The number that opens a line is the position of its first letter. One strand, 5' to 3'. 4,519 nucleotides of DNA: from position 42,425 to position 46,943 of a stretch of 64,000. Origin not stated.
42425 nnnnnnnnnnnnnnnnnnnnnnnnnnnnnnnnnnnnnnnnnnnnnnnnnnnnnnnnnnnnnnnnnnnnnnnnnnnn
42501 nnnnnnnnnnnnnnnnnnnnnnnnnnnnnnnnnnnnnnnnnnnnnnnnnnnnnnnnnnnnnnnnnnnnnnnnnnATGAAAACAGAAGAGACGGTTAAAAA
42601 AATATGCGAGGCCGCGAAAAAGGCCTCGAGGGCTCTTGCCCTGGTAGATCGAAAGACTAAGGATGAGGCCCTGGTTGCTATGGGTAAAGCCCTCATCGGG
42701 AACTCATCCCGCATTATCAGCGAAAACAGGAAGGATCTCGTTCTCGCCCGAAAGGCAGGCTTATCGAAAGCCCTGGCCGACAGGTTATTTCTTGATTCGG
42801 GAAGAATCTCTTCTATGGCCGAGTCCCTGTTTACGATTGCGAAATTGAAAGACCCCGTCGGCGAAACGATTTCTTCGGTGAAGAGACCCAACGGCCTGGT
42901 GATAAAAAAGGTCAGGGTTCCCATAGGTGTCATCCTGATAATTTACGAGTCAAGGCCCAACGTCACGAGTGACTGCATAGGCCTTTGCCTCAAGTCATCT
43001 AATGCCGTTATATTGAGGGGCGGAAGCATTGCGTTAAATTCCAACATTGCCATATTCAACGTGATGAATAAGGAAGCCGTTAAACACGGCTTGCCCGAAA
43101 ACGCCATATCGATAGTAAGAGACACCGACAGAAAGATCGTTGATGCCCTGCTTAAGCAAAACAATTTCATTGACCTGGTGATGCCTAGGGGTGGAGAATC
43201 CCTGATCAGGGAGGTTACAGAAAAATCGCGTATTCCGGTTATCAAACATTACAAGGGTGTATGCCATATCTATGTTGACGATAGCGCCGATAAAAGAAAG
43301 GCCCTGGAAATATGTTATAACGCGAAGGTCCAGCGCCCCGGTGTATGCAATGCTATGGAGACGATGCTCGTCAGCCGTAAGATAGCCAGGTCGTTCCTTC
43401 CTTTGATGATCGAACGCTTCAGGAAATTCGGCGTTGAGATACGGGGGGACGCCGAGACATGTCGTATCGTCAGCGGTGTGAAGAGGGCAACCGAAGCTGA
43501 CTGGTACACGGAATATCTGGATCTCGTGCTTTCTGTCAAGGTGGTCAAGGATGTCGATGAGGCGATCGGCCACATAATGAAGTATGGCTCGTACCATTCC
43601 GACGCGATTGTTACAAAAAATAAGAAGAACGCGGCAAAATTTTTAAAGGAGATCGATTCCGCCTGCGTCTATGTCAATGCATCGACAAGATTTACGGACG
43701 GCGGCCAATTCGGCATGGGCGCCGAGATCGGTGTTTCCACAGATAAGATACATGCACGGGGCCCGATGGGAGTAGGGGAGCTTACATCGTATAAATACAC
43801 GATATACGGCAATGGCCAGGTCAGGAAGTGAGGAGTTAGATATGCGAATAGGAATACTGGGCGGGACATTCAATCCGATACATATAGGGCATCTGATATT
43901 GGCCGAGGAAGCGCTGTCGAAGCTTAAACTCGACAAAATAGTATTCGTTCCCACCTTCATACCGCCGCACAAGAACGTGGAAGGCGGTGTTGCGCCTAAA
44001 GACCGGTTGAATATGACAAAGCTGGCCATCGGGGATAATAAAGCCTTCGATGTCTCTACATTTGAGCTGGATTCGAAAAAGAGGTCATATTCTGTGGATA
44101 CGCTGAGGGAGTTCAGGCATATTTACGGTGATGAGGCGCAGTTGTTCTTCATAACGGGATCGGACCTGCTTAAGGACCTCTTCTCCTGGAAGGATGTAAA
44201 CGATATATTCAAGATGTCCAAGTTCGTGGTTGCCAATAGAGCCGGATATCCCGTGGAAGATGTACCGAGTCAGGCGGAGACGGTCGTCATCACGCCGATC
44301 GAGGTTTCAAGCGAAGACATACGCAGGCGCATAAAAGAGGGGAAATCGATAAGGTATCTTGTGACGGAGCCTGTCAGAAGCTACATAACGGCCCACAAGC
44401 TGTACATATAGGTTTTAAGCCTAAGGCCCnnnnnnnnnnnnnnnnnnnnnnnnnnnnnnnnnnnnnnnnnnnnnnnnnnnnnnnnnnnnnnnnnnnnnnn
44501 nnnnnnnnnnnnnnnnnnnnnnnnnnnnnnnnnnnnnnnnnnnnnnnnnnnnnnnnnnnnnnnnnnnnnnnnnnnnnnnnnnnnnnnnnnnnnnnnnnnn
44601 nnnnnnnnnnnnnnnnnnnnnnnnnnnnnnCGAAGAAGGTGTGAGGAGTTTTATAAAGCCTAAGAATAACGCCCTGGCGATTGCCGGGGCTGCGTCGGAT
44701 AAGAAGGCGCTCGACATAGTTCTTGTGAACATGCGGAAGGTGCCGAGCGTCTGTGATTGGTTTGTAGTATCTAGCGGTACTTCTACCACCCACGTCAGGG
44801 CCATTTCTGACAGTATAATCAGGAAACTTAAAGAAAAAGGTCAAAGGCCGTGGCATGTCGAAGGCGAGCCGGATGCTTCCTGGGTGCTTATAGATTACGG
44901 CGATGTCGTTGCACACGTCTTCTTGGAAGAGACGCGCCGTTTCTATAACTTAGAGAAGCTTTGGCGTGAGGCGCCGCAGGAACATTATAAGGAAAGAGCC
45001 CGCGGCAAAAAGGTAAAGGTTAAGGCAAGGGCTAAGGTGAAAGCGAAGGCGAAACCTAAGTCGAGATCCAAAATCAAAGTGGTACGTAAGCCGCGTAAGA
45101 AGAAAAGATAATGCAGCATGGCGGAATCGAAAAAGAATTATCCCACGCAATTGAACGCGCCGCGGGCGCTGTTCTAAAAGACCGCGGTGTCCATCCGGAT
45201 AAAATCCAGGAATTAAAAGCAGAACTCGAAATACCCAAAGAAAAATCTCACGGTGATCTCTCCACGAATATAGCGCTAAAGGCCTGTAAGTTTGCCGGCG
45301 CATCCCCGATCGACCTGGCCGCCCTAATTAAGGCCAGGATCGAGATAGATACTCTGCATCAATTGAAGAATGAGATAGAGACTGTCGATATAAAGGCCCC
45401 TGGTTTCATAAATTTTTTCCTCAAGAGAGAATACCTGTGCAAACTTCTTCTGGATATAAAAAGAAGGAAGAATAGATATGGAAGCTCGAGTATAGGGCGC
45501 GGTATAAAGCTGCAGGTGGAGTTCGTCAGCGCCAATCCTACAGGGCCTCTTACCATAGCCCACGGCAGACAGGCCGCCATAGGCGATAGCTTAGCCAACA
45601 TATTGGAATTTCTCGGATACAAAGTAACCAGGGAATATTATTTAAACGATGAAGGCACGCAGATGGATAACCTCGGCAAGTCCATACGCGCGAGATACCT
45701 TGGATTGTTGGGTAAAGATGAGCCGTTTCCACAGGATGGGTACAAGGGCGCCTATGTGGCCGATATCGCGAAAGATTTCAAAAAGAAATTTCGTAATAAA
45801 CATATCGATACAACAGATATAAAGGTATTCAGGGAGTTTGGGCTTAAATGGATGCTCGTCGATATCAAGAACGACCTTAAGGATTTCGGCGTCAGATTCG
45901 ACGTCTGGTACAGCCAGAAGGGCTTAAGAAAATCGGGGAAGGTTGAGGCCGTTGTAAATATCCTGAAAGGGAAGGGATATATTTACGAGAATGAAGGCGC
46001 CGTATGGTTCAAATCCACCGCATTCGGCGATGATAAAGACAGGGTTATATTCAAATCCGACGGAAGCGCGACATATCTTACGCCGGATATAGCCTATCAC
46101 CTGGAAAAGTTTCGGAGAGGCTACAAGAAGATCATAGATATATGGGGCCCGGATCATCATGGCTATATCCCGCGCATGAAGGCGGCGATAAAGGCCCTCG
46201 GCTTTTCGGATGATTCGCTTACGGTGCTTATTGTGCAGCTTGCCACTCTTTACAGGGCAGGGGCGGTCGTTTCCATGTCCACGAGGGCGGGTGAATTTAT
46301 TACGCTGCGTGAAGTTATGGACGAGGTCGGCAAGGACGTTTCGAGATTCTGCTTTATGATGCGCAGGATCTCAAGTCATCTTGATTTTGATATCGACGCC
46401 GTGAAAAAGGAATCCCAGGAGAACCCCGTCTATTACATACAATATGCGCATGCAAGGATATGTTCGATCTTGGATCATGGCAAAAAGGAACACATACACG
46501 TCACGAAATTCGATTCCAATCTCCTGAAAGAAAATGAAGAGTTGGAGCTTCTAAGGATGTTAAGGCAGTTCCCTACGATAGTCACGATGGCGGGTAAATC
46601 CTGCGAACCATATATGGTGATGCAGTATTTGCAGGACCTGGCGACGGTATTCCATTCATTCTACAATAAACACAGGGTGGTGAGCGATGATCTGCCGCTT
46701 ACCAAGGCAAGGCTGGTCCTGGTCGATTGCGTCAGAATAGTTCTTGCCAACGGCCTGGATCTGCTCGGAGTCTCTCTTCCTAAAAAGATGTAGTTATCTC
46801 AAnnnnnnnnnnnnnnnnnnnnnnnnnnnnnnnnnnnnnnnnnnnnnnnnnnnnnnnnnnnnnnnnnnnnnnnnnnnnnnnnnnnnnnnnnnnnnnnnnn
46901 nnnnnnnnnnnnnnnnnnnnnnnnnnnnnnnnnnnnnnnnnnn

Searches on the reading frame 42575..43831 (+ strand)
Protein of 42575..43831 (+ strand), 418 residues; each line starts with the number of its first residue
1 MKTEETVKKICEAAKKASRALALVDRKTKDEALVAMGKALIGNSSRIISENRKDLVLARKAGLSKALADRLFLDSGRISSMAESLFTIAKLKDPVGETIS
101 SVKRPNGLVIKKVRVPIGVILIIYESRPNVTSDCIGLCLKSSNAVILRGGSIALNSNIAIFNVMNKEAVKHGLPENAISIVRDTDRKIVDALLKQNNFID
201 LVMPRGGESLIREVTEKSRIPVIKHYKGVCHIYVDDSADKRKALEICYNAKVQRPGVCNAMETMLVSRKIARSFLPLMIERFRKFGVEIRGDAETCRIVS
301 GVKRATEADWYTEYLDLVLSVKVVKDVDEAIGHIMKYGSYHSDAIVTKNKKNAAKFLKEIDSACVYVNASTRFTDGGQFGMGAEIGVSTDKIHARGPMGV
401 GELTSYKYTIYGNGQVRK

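Call 86: search_protein_families(library=pfam, proteins=[window:42575-43831:+], max_evalue=0.00001)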
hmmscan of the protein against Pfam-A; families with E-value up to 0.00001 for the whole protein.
window:42575-43831:+ (418 aa): 1 family
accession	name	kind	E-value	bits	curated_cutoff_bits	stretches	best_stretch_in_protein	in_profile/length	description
PF00171.27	Aldedh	-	1.9e-21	76.6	23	1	3-289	27-300/461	Aldehyde dehydrogenase family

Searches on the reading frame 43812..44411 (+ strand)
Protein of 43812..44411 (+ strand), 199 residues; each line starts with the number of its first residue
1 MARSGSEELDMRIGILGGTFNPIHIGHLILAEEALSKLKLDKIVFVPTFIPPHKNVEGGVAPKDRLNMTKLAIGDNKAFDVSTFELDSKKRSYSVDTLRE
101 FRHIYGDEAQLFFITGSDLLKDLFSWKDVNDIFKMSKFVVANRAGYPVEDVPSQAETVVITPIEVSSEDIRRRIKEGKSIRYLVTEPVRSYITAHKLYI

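Call 12: search_protein_families(library=pfam, proteins=[window:43812-44411:+], max_evalue=0.01)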
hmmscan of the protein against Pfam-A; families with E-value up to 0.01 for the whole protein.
window:43812-44411:+ (199 aa): 1 family
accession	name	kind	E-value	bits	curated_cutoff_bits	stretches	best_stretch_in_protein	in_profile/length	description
PF01467.32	CTP_transf_like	-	1.9e-25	90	21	1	15-173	1-133/133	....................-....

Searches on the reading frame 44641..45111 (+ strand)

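Call 12: search_protein_families(library=pfam, proteins=[window:44641-45111:+], max_evalue=0.01)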
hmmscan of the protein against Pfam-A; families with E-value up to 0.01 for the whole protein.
window:44641-45111:+ (156 aa): 1 family
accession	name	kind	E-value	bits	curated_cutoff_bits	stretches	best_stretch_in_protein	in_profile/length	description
PF02410.21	RsfS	-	1.2e-33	115.6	21.6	1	14-108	3-98/98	Ribosomal silencing factor during starvation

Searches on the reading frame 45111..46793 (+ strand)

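Call 12: search_protein_families(library=pfam, proteins=[window:45111-46793:+], max_evalue=0.01)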
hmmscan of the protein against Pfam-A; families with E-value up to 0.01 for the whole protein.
window:45111-46793:+ (560 aa): 4 families
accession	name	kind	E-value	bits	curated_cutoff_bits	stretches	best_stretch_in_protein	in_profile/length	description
PF05746.21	DALR_1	-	2.3e-34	118.4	22.3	1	443-560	1-117/117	DALR anticodon binding domain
PF00750.26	tRNA-synt_1d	-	6.5e-24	85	23.3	1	129-406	17-298/349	tRNA synthetases class I (R), catalytic domain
PF03485.21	Arg_tRNA_synt_N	-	7.1e-16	59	21.5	1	7-104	4-85/85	Arginyl tRNA synthetase N terminal domain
PF09334.17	tRNA-synt_1g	-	0.00032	20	20.1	0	251-302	73-124/391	tRNA synthetases class I (M)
